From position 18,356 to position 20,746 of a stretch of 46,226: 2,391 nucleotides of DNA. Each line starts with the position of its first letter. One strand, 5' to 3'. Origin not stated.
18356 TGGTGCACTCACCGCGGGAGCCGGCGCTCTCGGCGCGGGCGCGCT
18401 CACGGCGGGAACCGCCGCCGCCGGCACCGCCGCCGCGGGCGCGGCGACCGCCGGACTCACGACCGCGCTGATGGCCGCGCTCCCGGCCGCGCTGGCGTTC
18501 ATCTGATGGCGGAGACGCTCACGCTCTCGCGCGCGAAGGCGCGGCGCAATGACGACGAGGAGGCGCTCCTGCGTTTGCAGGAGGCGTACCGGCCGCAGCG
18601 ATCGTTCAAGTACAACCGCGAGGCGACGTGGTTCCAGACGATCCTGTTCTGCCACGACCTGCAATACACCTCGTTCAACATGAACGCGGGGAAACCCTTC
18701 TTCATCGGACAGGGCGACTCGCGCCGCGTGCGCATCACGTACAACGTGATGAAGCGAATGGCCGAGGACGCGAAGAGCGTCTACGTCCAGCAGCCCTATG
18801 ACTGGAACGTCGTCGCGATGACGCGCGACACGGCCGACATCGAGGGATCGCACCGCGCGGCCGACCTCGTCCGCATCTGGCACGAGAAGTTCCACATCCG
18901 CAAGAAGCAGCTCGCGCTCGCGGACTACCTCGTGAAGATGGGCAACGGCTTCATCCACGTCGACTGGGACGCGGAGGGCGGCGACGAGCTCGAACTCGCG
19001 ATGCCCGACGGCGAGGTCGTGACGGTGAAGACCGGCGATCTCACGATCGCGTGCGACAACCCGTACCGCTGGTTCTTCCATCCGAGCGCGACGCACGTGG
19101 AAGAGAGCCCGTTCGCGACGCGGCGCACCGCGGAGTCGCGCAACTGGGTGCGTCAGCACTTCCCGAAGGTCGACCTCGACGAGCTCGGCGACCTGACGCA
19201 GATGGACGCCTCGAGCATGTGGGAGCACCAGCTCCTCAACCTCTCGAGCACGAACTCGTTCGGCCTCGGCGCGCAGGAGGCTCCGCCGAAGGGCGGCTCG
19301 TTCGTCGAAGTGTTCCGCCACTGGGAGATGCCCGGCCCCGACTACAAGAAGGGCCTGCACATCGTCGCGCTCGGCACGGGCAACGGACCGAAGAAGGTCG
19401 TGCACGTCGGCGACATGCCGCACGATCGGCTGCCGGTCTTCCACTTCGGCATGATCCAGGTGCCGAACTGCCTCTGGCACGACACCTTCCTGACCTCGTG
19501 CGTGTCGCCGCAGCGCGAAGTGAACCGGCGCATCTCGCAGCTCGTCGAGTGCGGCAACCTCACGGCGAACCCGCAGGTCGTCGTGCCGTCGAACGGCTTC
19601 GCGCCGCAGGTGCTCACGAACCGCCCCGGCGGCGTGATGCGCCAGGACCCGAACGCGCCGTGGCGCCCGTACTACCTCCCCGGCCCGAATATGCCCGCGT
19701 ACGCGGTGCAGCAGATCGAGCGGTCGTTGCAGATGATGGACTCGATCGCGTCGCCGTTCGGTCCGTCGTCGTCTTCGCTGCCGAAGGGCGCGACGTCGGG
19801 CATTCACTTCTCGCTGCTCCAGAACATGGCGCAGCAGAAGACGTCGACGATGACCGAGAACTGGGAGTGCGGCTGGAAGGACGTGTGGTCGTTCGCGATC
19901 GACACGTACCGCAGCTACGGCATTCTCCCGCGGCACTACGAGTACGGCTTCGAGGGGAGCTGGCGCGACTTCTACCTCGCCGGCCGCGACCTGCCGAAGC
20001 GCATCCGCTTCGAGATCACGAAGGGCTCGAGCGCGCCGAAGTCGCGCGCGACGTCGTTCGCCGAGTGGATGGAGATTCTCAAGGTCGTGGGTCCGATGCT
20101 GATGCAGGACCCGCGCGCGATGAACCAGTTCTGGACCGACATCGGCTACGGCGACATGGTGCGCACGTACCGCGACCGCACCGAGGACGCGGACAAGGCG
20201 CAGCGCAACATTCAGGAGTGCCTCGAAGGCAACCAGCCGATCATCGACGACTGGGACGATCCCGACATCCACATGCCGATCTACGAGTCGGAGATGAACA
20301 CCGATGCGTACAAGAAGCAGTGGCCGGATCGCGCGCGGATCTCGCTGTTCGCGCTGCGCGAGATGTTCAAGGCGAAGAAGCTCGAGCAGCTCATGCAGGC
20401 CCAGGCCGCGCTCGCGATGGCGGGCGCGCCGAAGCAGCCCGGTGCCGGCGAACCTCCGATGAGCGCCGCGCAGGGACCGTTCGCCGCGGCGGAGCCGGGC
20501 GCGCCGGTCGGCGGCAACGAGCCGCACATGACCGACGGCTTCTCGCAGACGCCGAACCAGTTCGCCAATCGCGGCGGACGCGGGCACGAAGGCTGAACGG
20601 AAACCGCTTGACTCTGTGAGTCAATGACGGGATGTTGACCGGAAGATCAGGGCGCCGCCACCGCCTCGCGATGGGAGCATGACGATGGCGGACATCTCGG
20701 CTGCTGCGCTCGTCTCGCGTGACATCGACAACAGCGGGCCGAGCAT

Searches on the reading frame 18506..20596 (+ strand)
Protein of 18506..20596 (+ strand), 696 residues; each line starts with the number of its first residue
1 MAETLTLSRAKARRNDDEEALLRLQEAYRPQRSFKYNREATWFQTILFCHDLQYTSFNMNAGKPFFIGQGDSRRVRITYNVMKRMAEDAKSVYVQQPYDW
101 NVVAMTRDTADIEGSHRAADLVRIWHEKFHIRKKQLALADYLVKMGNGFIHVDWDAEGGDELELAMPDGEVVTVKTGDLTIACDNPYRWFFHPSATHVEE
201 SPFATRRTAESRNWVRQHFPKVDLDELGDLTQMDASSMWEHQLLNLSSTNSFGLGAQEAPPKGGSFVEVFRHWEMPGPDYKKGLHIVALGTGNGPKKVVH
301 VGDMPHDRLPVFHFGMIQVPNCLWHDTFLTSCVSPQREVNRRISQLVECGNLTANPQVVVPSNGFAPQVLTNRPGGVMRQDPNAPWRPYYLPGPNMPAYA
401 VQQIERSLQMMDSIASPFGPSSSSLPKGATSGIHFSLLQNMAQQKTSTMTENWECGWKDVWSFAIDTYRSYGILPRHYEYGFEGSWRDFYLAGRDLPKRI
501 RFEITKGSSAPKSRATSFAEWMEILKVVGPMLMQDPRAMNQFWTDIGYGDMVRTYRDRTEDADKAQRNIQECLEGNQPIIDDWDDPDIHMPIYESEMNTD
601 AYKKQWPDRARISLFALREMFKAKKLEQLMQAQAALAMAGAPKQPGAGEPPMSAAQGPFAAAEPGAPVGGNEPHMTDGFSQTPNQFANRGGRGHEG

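Call 31: search_dna_similar(query=window:18506-20596:+, collection=phages, mode=protein, max_rows=15, max_evalue=0.001)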
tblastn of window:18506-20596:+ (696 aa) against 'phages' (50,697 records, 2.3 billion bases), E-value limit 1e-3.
Records with a match: 3; places in all: 3; records where one place covers at least 80% of the query: 0.
Best place of each record, by identity: <60% 3.
By first word of the organism name: Microbacterium 2; Caudoviricetes 1.
By host as written in the record: Microbacterium paraoxydans NRRL B-14843 2; - 1.
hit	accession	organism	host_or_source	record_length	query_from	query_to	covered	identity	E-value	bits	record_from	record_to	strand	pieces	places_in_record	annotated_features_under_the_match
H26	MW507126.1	Microbacterium phage Shocker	Microbacterium paraoxydans NRRL B-14843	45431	13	527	74%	20.6%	1e-14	84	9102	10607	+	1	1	20: portal protein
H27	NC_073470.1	Microbacterium phage Shocker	Microbacterium paraoxydans NRRL B-14843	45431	13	527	74%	20.6%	1e-14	84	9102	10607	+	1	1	20: portal protein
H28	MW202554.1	Caudoviricetes sp.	Manatee Spring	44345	269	573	44%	21.8%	3e-7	60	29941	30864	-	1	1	portal protein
